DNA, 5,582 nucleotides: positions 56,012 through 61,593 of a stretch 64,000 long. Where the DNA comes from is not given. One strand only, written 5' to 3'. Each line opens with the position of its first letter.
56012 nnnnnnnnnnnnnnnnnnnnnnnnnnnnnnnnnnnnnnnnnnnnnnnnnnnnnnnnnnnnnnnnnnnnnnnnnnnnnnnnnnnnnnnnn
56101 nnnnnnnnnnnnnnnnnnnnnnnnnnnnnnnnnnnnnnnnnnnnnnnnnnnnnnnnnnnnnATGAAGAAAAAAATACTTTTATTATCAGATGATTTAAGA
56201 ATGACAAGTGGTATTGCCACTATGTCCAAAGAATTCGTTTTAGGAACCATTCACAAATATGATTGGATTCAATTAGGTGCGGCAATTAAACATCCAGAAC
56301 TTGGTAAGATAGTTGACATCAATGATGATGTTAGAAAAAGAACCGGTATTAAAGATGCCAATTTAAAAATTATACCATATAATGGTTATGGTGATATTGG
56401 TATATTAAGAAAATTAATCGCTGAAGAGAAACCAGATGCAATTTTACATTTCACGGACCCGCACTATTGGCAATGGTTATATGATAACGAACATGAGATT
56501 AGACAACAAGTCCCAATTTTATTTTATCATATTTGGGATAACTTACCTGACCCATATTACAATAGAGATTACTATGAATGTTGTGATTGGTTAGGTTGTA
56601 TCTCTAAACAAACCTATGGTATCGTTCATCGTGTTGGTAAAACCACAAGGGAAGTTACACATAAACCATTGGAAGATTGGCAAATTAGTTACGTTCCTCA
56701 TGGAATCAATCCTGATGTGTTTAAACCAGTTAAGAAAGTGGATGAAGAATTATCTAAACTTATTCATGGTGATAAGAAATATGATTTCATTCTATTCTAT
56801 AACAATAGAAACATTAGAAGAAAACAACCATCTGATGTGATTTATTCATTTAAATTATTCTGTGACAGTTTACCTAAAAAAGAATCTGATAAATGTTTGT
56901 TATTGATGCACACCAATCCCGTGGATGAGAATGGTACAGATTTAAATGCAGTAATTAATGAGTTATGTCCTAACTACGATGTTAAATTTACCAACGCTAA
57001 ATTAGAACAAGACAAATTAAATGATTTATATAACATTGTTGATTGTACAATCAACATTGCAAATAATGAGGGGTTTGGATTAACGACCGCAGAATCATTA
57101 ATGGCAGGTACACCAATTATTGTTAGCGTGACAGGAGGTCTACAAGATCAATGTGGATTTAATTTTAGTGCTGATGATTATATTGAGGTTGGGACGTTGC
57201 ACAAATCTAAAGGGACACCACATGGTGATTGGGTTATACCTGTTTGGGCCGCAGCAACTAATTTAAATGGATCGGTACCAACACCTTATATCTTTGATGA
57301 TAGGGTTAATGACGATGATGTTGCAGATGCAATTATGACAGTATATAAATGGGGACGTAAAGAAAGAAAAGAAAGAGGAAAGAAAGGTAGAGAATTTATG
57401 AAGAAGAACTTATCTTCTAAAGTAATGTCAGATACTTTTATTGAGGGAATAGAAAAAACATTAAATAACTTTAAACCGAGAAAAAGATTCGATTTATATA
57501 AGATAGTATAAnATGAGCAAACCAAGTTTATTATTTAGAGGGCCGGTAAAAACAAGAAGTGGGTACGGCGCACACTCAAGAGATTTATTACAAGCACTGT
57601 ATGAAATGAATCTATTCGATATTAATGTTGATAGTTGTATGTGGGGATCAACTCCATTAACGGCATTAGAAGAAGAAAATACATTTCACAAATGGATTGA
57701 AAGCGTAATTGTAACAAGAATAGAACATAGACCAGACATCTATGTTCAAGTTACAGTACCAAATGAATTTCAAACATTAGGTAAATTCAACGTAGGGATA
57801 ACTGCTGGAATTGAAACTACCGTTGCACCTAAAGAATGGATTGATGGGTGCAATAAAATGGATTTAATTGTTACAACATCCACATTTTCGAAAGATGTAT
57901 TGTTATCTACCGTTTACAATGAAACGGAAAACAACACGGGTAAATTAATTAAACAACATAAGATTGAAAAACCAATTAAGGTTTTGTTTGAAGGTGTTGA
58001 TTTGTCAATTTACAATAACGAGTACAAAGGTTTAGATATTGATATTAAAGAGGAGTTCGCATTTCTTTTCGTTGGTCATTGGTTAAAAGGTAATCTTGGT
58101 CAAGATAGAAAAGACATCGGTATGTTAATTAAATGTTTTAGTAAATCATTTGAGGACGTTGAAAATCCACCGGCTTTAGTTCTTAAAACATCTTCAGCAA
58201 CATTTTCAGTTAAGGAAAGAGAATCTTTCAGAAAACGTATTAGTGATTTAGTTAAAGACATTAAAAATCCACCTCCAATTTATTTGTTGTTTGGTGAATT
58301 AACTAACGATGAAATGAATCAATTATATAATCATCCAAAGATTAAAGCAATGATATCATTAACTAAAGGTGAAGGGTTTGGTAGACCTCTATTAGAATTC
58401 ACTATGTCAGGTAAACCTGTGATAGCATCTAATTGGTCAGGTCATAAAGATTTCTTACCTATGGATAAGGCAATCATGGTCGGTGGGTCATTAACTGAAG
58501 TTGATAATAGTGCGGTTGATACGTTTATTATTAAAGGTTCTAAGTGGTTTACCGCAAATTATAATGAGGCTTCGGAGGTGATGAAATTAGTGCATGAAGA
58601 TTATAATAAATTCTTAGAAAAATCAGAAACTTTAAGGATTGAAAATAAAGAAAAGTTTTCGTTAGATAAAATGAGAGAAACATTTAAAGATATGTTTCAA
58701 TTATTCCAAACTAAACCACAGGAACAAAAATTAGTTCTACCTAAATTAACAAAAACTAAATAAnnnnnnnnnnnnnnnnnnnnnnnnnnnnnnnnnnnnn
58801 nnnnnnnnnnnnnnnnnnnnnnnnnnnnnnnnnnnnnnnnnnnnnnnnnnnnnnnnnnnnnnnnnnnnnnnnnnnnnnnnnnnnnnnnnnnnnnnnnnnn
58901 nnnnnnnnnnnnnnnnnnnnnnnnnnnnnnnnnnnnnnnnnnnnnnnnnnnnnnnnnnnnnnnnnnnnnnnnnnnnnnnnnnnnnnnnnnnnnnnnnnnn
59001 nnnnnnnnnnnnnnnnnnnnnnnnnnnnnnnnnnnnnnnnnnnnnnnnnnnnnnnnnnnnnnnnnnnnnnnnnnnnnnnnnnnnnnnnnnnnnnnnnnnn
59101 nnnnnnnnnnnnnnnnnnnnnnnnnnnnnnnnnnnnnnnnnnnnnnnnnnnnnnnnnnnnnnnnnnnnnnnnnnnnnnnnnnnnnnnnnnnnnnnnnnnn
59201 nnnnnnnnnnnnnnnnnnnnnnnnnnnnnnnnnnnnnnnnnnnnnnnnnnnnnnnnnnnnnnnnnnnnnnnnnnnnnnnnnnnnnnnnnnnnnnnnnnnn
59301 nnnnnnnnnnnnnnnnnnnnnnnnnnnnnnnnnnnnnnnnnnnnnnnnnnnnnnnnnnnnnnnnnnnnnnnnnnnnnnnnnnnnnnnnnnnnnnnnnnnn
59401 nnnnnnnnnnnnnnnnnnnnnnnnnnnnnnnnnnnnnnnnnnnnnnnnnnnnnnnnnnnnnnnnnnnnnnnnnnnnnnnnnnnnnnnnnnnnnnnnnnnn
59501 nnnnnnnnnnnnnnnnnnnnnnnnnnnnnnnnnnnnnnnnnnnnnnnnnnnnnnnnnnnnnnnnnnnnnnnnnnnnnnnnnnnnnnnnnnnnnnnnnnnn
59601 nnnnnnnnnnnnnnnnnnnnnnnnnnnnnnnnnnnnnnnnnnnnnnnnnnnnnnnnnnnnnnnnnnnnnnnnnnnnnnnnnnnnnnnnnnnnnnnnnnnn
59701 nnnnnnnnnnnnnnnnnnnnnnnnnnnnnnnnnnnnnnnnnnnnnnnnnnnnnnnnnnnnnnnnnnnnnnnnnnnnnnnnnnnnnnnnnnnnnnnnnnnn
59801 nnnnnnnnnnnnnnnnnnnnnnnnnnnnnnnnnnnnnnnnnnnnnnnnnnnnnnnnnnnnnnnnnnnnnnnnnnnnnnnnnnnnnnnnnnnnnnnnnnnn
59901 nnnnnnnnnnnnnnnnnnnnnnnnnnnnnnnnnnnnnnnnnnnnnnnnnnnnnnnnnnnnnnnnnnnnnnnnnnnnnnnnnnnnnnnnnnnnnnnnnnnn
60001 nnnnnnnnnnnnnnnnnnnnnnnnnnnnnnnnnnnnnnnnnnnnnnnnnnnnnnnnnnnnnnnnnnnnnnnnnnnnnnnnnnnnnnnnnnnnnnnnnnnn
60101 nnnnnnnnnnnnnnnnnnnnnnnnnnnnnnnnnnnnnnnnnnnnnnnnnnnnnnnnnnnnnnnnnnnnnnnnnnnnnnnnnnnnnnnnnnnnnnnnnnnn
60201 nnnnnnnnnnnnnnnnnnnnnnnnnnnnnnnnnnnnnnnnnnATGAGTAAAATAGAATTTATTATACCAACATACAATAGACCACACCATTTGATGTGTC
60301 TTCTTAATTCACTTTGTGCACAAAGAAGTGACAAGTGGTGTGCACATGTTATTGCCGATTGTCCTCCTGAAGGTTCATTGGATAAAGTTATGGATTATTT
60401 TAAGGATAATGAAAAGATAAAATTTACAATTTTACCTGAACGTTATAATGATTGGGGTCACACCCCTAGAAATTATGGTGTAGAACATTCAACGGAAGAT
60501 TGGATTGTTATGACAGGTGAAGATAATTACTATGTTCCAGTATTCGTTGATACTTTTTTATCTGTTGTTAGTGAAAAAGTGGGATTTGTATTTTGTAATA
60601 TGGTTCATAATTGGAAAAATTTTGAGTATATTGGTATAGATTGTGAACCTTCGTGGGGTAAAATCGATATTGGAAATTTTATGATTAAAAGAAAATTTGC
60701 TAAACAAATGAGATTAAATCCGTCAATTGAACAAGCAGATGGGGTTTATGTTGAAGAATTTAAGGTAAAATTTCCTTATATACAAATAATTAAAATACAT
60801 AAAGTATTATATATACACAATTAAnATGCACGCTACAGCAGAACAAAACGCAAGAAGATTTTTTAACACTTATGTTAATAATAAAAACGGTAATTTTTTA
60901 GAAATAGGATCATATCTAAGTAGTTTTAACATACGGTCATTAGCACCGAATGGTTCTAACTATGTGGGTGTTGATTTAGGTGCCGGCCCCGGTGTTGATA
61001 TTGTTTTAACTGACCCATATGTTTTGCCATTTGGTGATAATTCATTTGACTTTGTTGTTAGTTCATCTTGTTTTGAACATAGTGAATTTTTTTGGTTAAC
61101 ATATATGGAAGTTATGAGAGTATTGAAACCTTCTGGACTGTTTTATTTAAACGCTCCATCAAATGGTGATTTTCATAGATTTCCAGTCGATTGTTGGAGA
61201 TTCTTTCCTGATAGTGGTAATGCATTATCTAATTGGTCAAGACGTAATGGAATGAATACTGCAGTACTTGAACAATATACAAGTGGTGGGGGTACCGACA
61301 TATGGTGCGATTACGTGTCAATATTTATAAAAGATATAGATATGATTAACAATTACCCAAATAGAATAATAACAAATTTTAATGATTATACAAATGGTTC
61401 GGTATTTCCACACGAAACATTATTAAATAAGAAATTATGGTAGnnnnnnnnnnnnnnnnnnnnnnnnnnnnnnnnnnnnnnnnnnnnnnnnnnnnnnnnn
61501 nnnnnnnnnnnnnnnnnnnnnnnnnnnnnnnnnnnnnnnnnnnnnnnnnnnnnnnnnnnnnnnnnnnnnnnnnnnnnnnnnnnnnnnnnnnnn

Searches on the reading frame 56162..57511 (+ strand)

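Call 13: search_protein_families(library=pfam, proteins=[window:56162-57511:+], max_evalue=0.001)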
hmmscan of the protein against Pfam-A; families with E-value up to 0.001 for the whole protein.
window:56162-57511:+ (449 aa): 3 families
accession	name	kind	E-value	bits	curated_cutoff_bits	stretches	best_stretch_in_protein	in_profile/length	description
PF00534.26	Glycos_transf_1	-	1.5e-09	38.1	26.4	1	205-330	12-130/172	Glycosyl transferases group 1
PF20706.3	GT4-conflict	-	1.7e-06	27.7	26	1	205-329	196-318/385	Family 4 Glycosyltransferase in conflict systems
PF13692.12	Glyco_trans_1_4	-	2.9e-05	24.8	27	1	260-329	48-113/142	Glycosyl transferases group 1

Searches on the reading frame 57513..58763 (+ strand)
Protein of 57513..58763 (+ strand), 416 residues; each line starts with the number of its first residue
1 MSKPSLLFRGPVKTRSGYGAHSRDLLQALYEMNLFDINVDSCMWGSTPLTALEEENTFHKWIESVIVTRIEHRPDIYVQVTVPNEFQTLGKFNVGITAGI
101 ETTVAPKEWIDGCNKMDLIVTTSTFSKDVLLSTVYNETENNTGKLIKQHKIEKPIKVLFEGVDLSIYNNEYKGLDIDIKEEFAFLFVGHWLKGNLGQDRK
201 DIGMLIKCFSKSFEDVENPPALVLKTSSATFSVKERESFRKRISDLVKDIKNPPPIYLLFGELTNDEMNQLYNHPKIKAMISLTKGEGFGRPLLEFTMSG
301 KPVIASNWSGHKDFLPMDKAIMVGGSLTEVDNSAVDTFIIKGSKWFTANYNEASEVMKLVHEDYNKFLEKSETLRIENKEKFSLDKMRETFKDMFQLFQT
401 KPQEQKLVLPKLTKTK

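Call 13: search_protein_families(library=pfam, proteins=[window:57513-58763:+], max_evalue=0.001)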
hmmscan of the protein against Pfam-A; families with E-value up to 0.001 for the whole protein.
window:57513-58763:+ (416 aa): 3 families
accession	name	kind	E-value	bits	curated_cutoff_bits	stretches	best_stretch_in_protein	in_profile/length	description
PF00534.26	Glycos_transf_1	-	1.6e-06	28.2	26.4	1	259-317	77-133/172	Glycosyl transferases group 1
PF13692.12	Glyco_trans_1_4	-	9.9e-05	23.1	27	1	258-315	62-115/142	Glycosyl transferases group 1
PF13524.12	Glyco_trans_1_2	-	0.00021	21.7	25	1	261-330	33-104/144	Glycosyl transferase-like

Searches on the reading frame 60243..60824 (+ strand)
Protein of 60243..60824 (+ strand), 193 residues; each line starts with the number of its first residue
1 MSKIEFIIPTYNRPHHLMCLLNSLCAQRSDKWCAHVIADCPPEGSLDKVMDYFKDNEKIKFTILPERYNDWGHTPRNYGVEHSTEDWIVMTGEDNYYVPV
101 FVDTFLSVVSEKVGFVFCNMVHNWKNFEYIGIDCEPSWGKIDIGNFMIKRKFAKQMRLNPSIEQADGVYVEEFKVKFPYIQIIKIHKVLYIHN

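Call 71: search_protein_families(library=pfam, proteins=[window:60243-60824:+], max_evalue=0.001)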
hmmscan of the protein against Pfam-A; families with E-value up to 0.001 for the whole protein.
window:60243-60824:+ (193 aa): 1 family
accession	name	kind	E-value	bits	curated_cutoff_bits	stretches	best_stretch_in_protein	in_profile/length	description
PF00535.33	Glycos_transf_2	-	8.5e-12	45.8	23.3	1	6-134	2-130/168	Glycosyl transferase family 2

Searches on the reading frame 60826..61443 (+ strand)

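Call 71: search_protein_families(library=pfam, proteins=[window:60826-61443:+], max_evalue=0.001)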
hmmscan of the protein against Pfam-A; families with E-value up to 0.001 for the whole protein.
window:60826-61443:+ (205 aa): 4 families
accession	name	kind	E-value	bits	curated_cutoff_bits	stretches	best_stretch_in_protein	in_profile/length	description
PF08241.18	Methyltransf_11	-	3.7e-11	43.9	21.2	1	32-108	7-95/95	Methyltransferase domain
PF13489.12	Methyltransf_23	-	6.7e-06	26.4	27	1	10-118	14-126/164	Methyltransferase domain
PF13649.12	Methyltransf_25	-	2.3e-05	25.5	27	1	53-104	44-97/97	Methyltransferase domain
PF13847.12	Methyltransf_31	-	0.00021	21.4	27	0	67-112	66-113/145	Methyltransferase domain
